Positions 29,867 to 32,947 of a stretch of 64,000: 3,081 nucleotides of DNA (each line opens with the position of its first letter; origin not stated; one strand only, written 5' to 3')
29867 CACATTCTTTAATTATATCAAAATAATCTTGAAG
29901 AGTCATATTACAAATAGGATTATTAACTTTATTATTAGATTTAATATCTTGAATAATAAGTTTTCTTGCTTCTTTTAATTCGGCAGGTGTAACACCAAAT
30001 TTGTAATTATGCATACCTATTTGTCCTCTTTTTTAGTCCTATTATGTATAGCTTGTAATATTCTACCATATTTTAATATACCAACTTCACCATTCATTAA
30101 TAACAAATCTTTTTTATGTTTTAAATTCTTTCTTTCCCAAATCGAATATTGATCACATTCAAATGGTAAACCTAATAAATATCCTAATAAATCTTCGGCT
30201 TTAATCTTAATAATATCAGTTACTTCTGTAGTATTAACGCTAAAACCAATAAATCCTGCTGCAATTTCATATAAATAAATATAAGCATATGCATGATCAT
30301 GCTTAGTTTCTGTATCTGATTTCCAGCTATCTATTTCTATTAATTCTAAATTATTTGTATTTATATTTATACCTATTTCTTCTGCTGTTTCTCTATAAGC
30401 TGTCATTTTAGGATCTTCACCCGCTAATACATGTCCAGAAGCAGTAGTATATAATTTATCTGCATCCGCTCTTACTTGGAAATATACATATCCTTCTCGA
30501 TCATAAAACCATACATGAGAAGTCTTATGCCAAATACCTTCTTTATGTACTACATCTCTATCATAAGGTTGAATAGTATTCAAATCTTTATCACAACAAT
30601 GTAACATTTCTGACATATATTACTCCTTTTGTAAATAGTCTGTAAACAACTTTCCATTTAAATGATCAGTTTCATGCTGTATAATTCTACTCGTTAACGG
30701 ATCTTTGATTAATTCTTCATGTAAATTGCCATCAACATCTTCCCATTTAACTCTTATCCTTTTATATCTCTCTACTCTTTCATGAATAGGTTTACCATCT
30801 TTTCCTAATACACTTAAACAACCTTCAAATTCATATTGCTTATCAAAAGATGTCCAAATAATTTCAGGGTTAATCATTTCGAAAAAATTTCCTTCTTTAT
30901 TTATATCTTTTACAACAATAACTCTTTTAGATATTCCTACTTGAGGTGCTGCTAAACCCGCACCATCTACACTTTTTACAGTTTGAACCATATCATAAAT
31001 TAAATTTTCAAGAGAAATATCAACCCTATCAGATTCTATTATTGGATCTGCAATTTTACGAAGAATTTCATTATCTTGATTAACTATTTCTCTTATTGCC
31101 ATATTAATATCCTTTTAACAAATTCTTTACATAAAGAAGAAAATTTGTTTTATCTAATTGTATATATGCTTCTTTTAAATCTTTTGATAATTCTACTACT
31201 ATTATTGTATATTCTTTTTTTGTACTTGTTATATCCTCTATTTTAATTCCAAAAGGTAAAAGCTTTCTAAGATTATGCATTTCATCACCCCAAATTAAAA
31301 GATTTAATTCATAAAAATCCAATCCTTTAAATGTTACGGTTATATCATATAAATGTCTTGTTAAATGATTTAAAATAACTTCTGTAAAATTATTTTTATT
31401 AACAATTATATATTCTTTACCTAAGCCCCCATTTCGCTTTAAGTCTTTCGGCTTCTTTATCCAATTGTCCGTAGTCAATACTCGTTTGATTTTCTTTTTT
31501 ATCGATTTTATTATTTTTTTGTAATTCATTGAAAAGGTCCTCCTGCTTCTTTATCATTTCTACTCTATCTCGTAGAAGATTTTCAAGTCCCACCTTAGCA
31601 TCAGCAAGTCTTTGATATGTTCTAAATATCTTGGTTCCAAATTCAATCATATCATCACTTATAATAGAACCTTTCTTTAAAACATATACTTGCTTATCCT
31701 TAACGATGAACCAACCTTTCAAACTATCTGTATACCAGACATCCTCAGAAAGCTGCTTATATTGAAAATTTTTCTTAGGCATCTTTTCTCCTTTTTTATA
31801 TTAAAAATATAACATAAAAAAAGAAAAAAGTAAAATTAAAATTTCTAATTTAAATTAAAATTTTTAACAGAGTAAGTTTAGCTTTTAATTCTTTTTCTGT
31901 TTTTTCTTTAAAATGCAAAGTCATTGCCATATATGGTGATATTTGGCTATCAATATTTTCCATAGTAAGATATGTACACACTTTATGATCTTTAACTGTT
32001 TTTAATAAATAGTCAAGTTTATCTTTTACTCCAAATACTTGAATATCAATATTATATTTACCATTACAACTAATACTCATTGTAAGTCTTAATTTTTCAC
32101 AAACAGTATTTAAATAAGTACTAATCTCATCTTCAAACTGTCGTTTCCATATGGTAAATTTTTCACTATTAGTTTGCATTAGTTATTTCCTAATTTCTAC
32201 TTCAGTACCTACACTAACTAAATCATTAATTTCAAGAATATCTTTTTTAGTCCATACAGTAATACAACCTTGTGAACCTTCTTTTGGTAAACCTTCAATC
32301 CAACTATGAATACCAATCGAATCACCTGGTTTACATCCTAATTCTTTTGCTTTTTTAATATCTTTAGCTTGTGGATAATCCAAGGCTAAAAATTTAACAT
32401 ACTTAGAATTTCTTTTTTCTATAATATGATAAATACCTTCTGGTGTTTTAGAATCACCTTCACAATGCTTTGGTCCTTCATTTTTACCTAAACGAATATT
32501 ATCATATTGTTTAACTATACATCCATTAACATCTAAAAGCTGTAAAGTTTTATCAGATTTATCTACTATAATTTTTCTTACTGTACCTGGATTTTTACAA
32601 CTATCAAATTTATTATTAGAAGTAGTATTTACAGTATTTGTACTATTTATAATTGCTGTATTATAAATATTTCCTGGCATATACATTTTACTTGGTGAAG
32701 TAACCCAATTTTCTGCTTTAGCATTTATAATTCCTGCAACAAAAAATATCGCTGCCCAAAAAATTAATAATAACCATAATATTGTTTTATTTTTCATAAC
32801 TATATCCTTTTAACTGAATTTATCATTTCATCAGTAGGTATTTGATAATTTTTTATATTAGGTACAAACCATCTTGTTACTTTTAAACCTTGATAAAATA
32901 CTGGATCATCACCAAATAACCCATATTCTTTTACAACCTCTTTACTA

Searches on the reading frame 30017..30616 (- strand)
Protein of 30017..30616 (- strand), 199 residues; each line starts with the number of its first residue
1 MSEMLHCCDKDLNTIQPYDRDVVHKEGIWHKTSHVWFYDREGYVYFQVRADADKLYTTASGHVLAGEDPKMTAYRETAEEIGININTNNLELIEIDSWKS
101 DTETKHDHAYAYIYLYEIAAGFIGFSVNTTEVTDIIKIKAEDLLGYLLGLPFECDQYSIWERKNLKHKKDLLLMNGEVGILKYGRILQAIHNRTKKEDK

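Call 82: search_protein_families(library=phrogs, proteins=[window:30017-30616:-], max_evalue=0.001)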
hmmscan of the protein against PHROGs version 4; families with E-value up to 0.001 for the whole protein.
window:30017-30616:- (199 aa): 2 families
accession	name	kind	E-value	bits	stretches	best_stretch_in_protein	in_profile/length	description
phrog_1198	-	other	7.8e-12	46.5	1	13-121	20-128/253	MutT/NUDIX hydrolase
phrog_1185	-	other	9.9e-06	26.2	1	60-106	185-229/301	nudix hydrolase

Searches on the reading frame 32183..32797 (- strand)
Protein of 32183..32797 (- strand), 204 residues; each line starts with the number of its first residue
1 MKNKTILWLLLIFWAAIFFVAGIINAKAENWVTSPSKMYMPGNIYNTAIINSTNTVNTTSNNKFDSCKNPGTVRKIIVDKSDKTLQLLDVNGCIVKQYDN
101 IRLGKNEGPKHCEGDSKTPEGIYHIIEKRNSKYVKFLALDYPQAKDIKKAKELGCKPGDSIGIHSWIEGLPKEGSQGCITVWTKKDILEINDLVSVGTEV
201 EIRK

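Call 82: search_protein_families(library=phrogs, proteins=[window:32183-32797:-], max_evalue=0.001)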
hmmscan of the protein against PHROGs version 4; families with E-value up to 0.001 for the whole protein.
window:32183-32797:- (204 aa): 1 family
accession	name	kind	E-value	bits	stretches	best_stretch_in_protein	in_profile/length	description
phrog_17304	-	unknown function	0.0002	21.8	1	68-151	38-127/246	-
